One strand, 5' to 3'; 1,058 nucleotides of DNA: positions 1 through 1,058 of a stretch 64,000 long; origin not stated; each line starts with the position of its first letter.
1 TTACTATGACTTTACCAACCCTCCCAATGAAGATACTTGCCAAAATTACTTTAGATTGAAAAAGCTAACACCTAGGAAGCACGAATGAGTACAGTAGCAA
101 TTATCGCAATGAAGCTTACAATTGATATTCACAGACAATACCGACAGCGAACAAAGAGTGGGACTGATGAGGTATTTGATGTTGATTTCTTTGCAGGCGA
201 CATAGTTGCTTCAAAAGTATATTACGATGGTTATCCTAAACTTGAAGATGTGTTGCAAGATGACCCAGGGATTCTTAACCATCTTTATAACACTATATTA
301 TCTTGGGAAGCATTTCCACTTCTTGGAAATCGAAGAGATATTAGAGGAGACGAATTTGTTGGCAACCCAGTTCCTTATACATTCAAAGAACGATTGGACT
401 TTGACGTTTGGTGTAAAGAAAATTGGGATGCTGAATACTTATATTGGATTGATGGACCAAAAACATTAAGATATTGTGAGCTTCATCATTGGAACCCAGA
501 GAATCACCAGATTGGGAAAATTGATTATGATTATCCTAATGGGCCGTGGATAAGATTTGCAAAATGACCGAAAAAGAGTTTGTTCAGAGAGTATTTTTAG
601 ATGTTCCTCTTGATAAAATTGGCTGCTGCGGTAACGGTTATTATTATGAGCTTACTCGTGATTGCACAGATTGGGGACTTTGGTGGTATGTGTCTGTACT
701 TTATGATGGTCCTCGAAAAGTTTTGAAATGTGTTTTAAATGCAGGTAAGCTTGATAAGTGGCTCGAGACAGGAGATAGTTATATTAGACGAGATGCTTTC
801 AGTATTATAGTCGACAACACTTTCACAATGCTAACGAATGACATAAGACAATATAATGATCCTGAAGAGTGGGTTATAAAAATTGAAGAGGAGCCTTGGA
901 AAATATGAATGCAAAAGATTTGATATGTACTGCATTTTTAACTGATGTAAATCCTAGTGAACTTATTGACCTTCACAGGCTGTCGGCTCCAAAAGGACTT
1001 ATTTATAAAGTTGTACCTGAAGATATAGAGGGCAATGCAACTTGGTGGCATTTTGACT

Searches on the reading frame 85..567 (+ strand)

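Call 27: search_protein_families(library=pfam, proteins=[window:85-567:+], max_evalue=0.001)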
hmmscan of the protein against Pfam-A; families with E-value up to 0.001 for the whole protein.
window:85-567:+ (160 aa): 0 families

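Call 58: search_protein_families(library=phrogs, alignment_id=A4, max_evalue=0.00001)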
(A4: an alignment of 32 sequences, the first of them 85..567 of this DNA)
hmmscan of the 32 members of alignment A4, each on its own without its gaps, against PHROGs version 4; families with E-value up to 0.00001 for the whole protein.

A. member 1, window:85-567:+ (160 aa): 0 families

B. families by the number of members that match (of 32 scanned): 12 families
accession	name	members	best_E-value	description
phrog_11189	-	1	1.4e-50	NAD synthetase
phrog_2971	-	1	2.3e-46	-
phrog_547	-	1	1.6e-37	phosphoesterase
phrog_1211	-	1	2.5e-28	2-aminooxy adenylosuccinate synthetase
phrog_19305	-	1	3.2e-25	-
phrog_116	-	1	1e-24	DNA methyltransferase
phrog_36784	-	1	3e-18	NAD synthetase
phrog_85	-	1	1.3e-17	thymidylate synthase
phrog_448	-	1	2.5e-12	nicotinamide phosphoribosyl transferase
phrog_35892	-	1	4.1e-10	-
phrog_18805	-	1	2e-08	-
phrog_363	-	1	6.5e-07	DNA methyltransferase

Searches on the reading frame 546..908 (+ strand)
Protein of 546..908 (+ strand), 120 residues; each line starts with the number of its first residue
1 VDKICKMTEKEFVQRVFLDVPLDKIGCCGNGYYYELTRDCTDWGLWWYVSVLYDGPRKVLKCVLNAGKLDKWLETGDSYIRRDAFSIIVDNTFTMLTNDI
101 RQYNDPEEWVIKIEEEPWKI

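Call 44: search_protein_families(library=pfam, alignment_id=A3, max_evalue=0.01)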
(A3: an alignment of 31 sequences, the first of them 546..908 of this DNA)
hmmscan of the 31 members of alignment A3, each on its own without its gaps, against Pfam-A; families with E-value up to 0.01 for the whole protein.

A. member 1, window:546-908:+ (120 aa): 0 families

B. families by the number of members that match (of 31 scanned): 2 families
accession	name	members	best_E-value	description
PF14083.11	PGDYG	1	0.0055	PGDYG protein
PF07239.17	OpcA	1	0.0077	Outer membrane protein OpcA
